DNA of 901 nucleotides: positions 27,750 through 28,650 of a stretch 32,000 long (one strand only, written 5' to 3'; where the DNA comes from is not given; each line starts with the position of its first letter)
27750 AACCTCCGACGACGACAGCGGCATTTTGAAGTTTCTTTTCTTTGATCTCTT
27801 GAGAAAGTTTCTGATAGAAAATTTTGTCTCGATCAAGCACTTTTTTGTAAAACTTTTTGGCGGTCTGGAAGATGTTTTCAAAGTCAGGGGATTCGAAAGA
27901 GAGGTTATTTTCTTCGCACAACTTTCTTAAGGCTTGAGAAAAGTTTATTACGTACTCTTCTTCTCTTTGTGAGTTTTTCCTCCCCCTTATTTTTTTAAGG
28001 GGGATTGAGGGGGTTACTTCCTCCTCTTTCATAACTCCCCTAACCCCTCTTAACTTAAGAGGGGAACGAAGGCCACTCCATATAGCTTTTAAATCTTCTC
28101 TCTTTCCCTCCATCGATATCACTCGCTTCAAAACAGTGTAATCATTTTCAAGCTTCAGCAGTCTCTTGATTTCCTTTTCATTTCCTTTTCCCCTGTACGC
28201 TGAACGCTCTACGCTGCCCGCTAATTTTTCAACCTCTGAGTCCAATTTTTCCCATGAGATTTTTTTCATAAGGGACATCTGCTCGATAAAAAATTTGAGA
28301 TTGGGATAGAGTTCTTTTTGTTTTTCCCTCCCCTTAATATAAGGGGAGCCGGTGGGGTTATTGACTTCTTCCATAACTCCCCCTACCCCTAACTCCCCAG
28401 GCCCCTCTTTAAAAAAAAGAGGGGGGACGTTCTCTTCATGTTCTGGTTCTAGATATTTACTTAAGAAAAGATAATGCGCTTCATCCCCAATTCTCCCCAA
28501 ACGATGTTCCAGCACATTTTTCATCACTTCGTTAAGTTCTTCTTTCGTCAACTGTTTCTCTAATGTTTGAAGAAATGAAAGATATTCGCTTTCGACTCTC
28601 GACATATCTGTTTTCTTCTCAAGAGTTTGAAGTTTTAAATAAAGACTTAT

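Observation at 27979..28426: Palindromic multi-hairpin elements inserted in frame into coding sequence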

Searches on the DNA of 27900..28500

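Call 18: search_rna_families(source=window, start=27900, end=28500, threshold=evalue, max_evalue=10)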
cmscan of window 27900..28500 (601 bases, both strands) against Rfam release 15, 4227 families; matches with E-value up to 10: 12.
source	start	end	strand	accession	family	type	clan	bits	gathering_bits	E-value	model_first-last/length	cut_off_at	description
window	27974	28071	+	RF03259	MIR1514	Gene; miRNA;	-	22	90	0.23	1-110/110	no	MIR1514 microRNA precursor family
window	27990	28113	-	RF00426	SCARNA15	Gene; snRNA; snoRNA; scaRNA;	CL00019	21.2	65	0.16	1-128/128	no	Small Cajal body specific RNA 15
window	27972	28091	-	RF02526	SSRC34_1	Gene; sRNA;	-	20.7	64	2.4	1-128/128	no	Streptococcus sRNA SSRC34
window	28247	28355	+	RF02908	rli30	Gene; antisense;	-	20.4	41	0.3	1-116/116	no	Listeria sRNA rli30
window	27981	28053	-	RF00522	PreQ1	Cis-reg; riboswitch;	-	17.3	39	0.68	1-45/45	no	PreQ1 (pre queuosine) riboswitch aptamer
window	28345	28389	+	RF04185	MIR2118_2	Gene; miRNA;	-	16.8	120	2.2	1-106/106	no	MIR2118_2 microRNA precursor family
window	27938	28033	+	RF01820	RsaE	Gene; sRNA;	-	15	79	8.4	1-112/112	no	RNA Staph. aureus E (RoxS)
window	28234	28311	+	RF02529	SSRC8_1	Gene; sRNA;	-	14.8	80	7.2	29-110/150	no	Streptococcus sRNA SSRC8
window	27966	28018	+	RF02532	MNV_3UTR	Cis-reg;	-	13.6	70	1.5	164-222/222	no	Murine norovirus 3'UTR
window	27959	28105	+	RF02344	ar14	Gene; sRNA;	-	12.8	58.8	6.2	1-123/123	no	Alphaproteobacterial ar14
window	27911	28003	-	RF00412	SNORA21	Gene; snRNA; snoRNA; HACA-box;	CL00031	12.5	80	8.1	1-136/136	no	Small nucleolar RNA SNORA21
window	27953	28003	+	RF00066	U7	Gene; snRNA;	-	12.1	34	7.7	1-62/62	no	U7 small nuclear RNA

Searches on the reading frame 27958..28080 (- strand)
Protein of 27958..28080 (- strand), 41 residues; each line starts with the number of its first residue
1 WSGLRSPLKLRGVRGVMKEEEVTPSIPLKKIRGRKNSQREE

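Call 77: find_homologous_proteins(query=window:27958-28080:-, max_evalue=10)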
Query seq(41 aa): no candidate shares three 5-residue words with the query. No homologue found.
